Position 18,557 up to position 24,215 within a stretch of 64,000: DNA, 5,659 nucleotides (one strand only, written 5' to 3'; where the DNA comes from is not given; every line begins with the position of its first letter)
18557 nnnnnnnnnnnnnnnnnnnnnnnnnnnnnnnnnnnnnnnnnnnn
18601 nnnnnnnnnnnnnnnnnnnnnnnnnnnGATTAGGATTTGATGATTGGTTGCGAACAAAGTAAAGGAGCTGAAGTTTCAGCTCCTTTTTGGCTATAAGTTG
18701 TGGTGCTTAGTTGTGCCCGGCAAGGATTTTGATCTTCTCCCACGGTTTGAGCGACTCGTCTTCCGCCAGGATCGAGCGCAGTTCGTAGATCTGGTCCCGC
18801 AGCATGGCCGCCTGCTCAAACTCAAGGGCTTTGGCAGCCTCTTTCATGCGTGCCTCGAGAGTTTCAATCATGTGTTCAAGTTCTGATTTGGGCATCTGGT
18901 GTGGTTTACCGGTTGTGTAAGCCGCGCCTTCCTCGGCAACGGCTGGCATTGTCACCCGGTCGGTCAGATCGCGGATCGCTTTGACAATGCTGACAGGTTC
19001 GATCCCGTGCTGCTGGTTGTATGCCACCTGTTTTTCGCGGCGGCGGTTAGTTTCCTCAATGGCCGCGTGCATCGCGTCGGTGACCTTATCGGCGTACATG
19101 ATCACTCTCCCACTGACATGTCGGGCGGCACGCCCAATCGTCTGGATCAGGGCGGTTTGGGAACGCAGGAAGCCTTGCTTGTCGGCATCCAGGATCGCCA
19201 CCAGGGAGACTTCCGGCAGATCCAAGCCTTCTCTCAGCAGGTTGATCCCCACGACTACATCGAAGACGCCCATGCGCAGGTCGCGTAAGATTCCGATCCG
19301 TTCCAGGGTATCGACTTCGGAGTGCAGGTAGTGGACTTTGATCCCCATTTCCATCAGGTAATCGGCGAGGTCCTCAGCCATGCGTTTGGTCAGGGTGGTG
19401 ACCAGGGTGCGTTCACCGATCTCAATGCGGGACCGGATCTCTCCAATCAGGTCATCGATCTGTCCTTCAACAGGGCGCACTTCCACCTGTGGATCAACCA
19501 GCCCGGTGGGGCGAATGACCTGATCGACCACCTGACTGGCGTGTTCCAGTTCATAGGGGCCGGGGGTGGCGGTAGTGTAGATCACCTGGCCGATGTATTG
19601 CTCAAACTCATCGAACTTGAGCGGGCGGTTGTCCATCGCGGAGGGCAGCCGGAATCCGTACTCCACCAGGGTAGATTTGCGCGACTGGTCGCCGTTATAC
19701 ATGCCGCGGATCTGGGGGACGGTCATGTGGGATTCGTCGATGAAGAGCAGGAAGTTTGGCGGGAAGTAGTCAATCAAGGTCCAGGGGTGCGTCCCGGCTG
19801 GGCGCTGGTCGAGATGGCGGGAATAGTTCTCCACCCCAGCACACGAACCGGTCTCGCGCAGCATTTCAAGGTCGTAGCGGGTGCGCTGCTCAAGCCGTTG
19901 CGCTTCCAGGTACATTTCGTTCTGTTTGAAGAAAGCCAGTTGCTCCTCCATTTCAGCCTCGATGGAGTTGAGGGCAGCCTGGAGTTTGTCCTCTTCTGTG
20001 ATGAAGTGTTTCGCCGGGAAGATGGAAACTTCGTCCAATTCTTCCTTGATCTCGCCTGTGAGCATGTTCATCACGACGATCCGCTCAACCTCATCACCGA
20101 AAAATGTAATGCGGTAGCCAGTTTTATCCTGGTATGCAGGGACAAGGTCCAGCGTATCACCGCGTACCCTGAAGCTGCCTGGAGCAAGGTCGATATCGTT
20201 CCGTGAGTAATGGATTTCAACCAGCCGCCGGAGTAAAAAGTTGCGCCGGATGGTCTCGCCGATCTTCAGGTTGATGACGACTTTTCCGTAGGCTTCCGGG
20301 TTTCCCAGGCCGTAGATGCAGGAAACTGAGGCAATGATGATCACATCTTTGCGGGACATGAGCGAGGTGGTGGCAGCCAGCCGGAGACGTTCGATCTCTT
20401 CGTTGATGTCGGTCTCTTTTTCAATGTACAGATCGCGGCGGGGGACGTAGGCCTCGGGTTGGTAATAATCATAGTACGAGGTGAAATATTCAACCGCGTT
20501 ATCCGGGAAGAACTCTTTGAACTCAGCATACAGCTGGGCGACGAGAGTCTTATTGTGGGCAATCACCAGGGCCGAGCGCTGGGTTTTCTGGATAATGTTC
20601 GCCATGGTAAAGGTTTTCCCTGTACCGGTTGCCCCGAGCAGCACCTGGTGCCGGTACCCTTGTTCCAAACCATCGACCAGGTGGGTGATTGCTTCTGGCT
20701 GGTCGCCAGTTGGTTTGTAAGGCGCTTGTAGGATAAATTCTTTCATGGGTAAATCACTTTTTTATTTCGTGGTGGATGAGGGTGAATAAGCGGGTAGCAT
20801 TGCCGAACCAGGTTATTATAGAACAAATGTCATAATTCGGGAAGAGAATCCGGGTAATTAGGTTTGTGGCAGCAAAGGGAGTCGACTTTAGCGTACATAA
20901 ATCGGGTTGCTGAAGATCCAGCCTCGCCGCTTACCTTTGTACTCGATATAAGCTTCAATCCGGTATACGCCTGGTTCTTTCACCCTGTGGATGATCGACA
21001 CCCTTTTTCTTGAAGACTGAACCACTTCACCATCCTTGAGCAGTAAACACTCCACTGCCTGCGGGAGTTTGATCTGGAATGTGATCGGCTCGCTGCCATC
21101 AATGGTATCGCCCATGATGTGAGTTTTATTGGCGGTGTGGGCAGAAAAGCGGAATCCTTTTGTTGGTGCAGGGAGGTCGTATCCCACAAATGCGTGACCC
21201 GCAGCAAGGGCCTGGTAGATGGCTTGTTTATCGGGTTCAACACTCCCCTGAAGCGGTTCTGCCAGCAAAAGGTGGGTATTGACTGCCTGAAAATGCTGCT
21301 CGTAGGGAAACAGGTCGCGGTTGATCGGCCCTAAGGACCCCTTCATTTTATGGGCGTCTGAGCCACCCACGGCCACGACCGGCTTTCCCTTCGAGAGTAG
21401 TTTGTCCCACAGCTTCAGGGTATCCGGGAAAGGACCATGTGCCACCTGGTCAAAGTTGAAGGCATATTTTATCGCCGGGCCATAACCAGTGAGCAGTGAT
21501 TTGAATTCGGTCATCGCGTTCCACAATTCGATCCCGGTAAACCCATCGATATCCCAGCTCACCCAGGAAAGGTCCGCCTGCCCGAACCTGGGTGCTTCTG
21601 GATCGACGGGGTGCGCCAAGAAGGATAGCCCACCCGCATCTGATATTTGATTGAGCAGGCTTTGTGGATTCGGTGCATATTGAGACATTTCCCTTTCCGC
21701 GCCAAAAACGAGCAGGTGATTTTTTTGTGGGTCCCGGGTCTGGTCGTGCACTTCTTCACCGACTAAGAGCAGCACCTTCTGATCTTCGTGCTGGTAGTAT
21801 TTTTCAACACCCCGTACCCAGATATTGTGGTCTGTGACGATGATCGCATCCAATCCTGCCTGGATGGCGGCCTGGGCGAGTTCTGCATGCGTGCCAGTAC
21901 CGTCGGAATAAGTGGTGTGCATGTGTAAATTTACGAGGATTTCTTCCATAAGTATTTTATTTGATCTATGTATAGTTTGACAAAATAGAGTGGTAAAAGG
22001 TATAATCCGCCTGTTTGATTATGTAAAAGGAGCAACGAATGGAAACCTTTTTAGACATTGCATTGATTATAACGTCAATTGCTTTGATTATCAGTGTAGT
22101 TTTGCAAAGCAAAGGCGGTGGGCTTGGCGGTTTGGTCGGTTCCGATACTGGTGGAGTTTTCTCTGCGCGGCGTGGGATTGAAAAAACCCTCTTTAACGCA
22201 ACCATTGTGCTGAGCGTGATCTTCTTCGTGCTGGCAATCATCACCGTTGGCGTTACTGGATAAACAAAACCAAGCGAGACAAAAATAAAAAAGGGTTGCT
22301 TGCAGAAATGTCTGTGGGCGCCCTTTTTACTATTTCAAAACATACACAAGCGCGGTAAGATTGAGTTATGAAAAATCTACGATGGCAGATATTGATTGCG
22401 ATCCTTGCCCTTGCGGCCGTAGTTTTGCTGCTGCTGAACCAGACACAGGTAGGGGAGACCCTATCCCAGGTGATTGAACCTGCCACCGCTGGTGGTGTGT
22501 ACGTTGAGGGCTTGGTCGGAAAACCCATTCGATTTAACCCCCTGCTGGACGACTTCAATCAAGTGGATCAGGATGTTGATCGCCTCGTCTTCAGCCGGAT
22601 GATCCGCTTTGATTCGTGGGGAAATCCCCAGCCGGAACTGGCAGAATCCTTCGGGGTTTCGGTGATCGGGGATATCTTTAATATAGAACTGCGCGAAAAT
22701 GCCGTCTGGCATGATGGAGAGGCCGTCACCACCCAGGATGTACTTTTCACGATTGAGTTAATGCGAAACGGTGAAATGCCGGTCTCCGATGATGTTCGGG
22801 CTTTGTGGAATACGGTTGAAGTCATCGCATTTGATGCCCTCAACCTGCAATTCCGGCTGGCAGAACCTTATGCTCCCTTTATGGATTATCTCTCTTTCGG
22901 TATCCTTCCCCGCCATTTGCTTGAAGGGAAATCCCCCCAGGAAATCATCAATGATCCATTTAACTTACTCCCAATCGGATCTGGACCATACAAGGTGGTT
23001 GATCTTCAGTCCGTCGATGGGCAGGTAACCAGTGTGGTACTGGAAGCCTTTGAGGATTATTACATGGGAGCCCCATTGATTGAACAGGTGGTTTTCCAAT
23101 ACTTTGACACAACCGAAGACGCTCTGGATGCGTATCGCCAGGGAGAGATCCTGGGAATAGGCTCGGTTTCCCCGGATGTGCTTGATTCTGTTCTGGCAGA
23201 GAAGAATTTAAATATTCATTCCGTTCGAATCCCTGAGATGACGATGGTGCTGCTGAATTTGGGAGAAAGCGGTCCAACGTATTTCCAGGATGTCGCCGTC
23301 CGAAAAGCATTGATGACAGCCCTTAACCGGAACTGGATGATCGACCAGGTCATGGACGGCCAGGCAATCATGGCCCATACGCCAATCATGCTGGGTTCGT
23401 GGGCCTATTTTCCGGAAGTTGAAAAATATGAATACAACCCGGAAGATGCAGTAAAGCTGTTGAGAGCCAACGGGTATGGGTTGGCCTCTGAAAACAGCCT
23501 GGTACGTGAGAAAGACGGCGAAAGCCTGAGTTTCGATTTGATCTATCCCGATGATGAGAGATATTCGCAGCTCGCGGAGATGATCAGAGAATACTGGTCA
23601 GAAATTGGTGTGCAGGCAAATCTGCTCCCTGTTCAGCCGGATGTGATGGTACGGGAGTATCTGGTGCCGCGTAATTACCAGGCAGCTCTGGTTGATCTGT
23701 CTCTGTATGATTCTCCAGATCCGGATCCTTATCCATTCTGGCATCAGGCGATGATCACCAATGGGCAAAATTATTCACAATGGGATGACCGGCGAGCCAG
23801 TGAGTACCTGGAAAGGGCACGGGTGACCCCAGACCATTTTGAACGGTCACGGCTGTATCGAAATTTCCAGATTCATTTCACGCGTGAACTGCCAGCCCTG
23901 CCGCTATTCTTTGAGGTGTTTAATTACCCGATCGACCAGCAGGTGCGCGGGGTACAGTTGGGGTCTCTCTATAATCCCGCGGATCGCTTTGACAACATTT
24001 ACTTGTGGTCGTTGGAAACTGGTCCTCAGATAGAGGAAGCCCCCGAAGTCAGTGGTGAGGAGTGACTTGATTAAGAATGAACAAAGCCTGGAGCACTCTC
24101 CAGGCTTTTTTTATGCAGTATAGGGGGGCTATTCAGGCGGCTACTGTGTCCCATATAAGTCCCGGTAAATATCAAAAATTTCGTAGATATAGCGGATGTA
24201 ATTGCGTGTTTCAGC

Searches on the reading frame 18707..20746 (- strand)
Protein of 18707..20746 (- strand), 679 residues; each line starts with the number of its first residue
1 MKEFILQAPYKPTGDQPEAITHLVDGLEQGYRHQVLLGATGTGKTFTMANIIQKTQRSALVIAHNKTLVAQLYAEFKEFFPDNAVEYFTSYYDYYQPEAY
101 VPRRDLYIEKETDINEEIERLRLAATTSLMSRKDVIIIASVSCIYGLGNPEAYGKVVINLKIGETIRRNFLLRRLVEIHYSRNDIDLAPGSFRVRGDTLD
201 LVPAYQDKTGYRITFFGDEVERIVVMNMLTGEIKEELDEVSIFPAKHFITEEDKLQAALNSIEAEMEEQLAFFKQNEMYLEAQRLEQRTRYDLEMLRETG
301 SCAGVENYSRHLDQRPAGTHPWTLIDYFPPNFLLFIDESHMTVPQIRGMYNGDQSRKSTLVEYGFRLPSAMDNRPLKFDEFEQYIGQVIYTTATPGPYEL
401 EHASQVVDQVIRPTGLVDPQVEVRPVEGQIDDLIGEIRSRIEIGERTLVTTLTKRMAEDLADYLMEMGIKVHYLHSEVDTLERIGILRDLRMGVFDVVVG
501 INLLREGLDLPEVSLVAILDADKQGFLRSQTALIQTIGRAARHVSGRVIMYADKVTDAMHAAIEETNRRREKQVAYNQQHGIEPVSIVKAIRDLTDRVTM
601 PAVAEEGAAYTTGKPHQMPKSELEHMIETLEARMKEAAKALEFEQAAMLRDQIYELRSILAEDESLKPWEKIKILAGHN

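Call 65: search_protein_families(library=pfam, proteins=[window:18707-20746:-], max_evalue=0.00001)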
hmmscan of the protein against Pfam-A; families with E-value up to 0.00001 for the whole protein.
window:18707-20746:- (679 aa): 6 families
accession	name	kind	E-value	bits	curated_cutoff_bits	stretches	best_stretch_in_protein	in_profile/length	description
PF17757.6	UvrB_inter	-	2e-31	108.4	22.9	1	158-248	1-91/91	UvrB interaction domain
PF12344.14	UvrB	-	3.3e-21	75.3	27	1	550-592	1-43/43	Ultra-violet resistance protein B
PF00271.37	Helicase_C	-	1.6e-18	67.4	23.5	1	432-543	5-109/110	Helicase conserved C-terminal domain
PF04851.21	ResIII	-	2e-14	54.3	22.5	1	11-86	3-83/164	Type III restriction enzyme, res subunit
PF02151.25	UVR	-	2.7e-07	30.5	21.5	1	626-657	3-34/36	UvrB/uvrC motif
PF00270.35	DEAD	-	7.2e-06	26.3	26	0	15-82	3-71/167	DEAD/DEAH box helicase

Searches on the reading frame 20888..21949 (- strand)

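Call 65: search_protein_families(library=pfam, proteins=[window:20888-21949:-], max_evalue=0.00001)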
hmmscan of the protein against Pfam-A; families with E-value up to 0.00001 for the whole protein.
window:20888-21949:- (353 aa): 1 family
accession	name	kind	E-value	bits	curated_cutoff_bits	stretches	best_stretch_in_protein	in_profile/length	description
PF02811.25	PHP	-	1.1e-10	42.6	26.4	1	8-83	2-79/164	PHP domain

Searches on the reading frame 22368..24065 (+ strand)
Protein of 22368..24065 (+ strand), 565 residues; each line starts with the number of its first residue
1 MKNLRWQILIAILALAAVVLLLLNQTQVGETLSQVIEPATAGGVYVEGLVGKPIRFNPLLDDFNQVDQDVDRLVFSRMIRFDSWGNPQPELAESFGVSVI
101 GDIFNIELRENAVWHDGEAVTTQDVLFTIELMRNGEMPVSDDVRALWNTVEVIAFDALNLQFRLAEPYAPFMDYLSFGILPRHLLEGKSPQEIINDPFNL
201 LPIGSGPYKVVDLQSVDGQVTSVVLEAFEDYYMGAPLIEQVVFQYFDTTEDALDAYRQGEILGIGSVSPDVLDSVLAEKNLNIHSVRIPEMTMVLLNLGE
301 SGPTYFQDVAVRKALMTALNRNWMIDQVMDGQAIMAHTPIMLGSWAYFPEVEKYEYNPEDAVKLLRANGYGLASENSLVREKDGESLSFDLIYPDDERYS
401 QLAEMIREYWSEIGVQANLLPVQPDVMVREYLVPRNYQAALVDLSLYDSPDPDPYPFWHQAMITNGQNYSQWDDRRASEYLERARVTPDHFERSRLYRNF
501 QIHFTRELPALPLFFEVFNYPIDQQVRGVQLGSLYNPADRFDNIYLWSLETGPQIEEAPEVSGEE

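Call 65: search_protein_families(library=pfam, proteins=[window:22368-24065:+], max_evalue=0.00001)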
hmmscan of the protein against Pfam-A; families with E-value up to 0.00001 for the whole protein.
window:22368-24065:+ (565 aa): 1 family
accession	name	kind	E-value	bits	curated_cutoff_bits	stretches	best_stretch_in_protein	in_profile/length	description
PF00496.27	SBP_bac_5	-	7.5e-60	203.4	32.4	1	87-456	2-357/368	Bacterial extracellular solute-binding proteins, family 5 Middle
